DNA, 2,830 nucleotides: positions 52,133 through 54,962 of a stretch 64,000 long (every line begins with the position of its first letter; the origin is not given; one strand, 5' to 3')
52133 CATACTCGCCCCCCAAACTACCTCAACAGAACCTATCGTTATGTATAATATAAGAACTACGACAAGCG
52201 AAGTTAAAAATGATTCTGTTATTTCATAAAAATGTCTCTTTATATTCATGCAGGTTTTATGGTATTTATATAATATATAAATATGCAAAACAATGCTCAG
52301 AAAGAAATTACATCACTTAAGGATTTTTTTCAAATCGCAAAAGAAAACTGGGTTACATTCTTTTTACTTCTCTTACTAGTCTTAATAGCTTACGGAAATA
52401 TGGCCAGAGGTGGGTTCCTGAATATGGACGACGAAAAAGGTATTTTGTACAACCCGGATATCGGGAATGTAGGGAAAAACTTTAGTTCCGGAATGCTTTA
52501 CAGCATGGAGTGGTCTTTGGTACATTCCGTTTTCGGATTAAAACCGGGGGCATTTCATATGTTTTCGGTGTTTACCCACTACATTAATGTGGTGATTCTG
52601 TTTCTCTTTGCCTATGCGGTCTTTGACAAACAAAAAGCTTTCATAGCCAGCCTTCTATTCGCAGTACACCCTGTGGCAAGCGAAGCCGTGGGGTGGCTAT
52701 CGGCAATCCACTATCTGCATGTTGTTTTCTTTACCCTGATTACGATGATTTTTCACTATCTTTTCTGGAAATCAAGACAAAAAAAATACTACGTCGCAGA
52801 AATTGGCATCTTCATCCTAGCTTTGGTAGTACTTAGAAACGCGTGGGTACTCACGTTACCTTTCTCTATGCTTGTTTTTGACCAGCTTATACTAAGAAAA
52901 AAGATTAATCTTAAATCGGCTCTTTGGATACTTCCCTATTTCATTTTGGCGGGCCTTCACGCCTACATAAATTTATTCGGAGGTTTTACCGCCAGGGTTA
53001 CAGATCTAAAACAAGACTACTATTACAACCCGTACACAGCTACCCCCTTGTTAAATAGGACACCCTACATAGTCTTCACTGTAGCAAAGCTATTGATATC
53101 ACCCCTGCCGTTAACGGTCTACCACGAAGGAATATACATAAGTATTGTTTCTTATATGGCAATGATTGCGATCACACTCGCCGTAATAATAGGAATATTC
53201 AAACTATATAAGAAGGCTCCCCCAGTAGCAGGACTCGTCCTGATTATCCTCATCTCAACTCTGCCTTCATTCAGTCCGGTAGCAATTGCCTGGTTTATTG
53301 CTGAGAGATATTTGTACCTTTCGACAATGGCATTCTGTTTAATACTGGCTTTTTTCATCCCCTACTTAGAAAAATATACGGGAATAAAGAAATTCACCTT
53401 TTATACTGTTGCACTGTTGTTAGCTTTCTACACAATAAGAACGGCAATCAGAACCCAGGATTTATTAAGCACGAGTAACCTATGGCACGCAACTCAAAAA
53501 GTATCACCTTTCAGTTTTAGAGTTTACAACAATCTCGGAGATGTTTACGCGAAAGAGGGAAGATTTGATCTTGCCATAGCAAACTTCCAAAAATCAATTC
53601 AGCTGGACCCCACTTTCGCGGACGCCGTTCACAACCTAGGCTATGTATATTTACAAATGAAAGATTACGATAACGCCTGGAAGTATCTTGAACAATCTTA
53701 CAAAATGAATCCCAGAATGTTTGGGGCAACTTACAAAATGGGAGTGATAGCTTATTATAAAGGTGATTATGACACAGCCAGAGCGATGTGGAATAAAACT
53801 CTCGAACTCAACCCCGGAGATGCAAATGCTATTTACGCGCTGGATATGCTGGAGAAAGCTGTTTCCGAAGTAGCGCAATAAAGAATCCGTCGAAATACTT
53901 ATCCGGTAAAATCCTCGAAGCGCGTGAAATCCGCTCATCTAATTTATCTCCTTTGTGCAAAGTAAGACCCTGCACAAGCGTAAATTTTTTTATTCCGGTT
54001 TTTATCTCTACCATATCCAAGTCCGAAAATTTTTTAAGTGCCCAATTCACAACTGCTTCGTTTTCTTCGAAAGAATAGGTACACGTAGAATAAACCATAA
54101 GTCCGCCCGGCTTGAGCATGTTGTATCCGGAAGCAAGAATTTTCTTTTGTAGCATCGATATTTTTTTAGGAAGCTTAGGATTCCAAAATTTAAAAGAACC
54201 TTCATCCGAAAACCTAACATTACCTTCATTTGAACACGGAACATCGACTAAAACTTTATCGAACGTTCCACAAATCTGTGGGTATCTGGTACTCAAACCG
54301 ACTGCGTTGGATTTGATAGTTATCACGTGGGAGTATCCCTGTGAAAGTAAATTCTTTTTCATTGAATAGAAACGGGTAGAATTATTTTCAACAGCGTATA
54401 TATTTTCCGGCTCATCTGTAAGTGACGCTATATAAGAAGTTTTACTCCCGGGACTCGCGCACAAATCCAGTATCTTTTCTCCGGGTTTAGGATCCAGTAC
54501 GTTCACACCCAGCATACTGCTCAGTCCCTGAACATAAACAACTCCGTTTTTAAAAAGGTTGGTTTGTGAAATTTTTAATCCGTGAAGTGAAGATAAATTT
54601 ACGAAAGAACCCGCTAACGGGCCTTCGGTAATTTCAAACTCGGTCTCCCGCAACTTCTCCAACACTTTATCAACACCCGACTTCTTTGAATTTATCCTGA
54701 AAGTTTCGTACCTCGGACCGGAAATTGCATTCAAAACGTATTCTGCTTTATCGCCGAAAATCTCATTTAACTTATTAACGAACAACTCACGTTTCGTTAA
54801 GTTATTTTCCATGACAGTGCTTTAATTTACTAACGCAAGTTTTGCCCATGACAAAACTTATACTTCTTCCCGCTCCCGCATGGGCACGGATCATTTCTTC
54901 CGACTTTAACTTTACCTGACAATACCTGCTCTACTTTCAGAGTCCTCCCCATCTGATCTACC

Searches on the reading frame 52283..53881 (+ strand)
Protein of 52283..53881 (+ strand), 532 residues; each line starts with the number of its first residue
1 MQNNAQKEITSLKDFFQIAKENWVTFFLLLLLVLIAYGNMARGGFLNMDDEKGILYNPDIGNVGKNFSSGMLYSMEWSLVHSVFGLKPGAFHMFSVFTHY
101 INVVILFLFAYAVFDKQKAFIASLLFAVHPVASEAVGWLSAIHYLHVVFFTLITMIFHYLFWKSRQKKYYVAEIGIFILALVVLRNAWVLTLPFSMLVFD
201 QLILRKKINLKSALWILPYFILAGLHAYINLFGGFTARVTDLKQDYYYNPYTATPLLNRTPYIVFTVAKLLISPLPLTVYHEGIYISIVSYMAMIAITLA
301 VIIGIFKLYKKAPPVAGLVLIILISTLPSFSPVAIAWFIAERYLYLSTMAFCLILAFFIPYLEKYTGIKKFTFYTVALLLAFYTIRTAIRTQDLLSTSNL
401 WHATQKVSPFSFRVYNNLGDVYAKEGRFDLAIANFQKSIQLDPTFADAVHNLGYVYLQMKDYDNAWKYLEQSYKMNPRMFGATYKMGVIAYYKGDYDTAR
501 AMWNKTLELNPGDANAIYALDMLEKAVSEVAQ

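Call 8: search_protein_families(library=ncbifam, proteins=[window:52283-53881:+], max_evalue=0.01)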
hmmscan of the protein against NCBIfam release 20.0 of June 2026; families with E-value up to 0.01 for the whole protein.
window:52283-53881:+ (532 aa): 22 families
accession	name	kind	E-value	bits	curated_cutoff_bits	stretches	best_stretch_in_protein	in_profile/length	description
NF040959.1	MamA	equivalog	3.5e-15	56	200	1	407-516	66-175/204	magnetosome protein MamA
TIGR02917.1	PEP_TPR_lipo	equivalog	2.3e-11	42.4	312.2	1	423-525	442-544/899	XrtA/PEP-CTERM system TPR-repeat protein PrsT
TIGR02521.1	type_IV_pilW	equivalog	1e-10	41.6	154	1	407-523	60-178/234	type IV pilus biogenesis/stability protein PilW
NF047371.1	FlcA_CTERM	equivalog_domain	6.2e-10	38.2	300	1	413-508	439-535/646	periplasmic flagellar collar protein FlcA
NF033762.1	social_mot_Tgl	equivalog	2.2e-09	37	225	1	426-512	80-168/252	social motility TPR repeat lipoprotein Tgl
NF008391.2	PRK11189.1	equivalog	1.1e-08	35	250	1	414-513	67-166/297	lipoprotein NlpI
NF047558.1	TPR_END_plus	domain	9.3e-08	31.9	32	1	415-449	2-36/56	TPR end-of-group domain-containing protein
NF002725.1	PRK02603.1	equivalog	1.7e-06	28.2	143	0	414-458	74-118/173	photosystem I assembly protein Ycf3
TIGR02552.1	LcrH_SycD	equivalog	2.1e-06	27.5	104.8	0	408-475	48-115/136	SycD/LcrH family type III secretion system chaperone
NF047507.1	TPR_BatC_Lepto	exception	3.9e-06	26.5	175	1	414-480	60-130/214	TPR repeat-containing protein BatC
NF033920.0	C39_PA2778_fam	equivalog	5.5e-06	26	150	1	386-476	164-254/255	PA2778 family cysteine peptidase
NF033758.1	gliding_GltE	equivalog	6.6e-06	25.3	225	1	434-516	74-156/411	adventurous gliding motility TPR repeat lipoprotein GltE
TIGR02795.1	tol_pal_ybgF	equivalog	1.6e-05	25.4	90.1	1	420-516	10-112/119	tol-pal system protein YbgF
TIGR00990.1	3a0801s09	subfamily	7.7e-05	21.5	757.25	1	425-512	344-431/615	mitochondrial import receptor subunit TOM70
TIGR03939.1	PGA_TPR_OMP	equivalog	8.5e-05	20.9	366.65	1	403-519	77-193/800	poly-beta-1,6 N-acetyl-D-glucosamine export porin PgaA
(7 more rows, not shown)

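Call 21: search_protein_families(library=pfam, proteins=[window:52283-53881:+], max_evalue=0.01)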
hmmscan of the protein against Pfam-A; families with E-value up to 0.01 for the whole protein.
window:52283-53881:+ (532 aa): 17 families
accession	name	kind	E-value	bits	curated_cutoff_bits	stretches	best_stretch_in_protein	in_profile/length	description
PF00515.34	TPR_1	-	8.5e-22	76.5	27.8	3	413-445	2-34/34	Tetratricopeptide repeat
PF07719.23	TPR_2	-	2.5e-20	71.3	27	3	413-444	2-33/34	Tetratricopeptide repeat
PF13181.12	TPR_8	-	1.3e-18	65.9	25.7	2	413-444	2-33/34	Tetratricopeptide repeat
PF13414.12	TPR_11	-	1.4e-15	57.1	26.8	1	419-459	1-41/42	TPR repeat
PF13431.12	TPR_17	-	6.5e-15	54.5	24.4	1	435-466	2-33/34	Tetratricopeptide repeat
PF13424.12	TPR_12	-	2.2e-13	50.6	30.1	1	412-475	3-74/77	Tetratricopeptide repeat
PF13432.12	TPR_16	-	1.1e-10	42.2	32.7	1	452-514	3-65/65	Tetratricopeptide repeat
PF14559.12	TPR_19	-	2.4e-10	41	25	2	423-470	2-49/68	Tetratricopeptide repeat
PF13428.12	TPR_14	-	1.1e-09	38.4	23.5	0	414-454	3-43/44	Tetratricopeptide repeat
PF13174.12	TPR_6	-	6e-08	33.3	26.3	0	484-511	4-31/33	Tetratricopeptide repeat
PF23914.1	TPR_CcmH_CycH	-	3.5e-07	30.6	42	1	418-513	56-154/158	Cytochrome c-type biogenesis protein H TPR domain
PF13374.12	TPR_10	-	1.3e-06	28.7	27.5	0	446-478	2-34/42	Tetratricopeptide repeat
PF13176.12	TPR_7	-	2.1e-06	27.8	27.9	0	416-444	3-31/36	Tetratricopeptide repeat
PF12895.13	ANAPC3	-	2.3e-05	25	27.2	1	427-502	4-78/82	Anaphase-promoting complex, cyclosome, subunit 3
PF13371.12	TPR_9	-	7.1e-05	23.2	35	0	453-516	2-65/73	Tetratricopeptide repeat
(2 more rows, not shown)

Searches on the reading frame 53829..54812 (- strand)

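Call 47: search_protein_families(library=pfam, proteins=[window:53829-54812:-], max_evalue=0.001)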
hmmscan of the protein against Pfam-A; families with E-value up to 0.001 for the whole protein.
window:53829-54812:- (327 aa): 5 families
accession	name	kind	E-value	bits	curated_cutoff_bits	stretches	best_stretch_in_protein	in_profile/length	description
PF01189.24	Methyltr_RsmB-F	-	9.3e-41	140.1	27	1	104-316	2-199/199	16S rRNA methyltransferase RsmB/F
PF01728.25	FtsJ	-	4.4e-07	30.4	24.1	1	109-267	20-161/181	FtsJ-like methyltransferase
PF17125.10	Methyltr_RsmF_N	-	9.2e-06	26.4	34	1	10-95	4-84/86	N-terminal domain of 16S rRNA methyltransferase RsmF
PF22458.1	RsmF-B_ferredox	-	2.5e-05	24.7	27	1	11-73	5-67/74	Methyltr_RsmF/B-like, ferredoxin-like domain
PF01269.23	Fibrillarin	-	0.00026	20.6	27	1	100-198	61-156/227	Fibrillarin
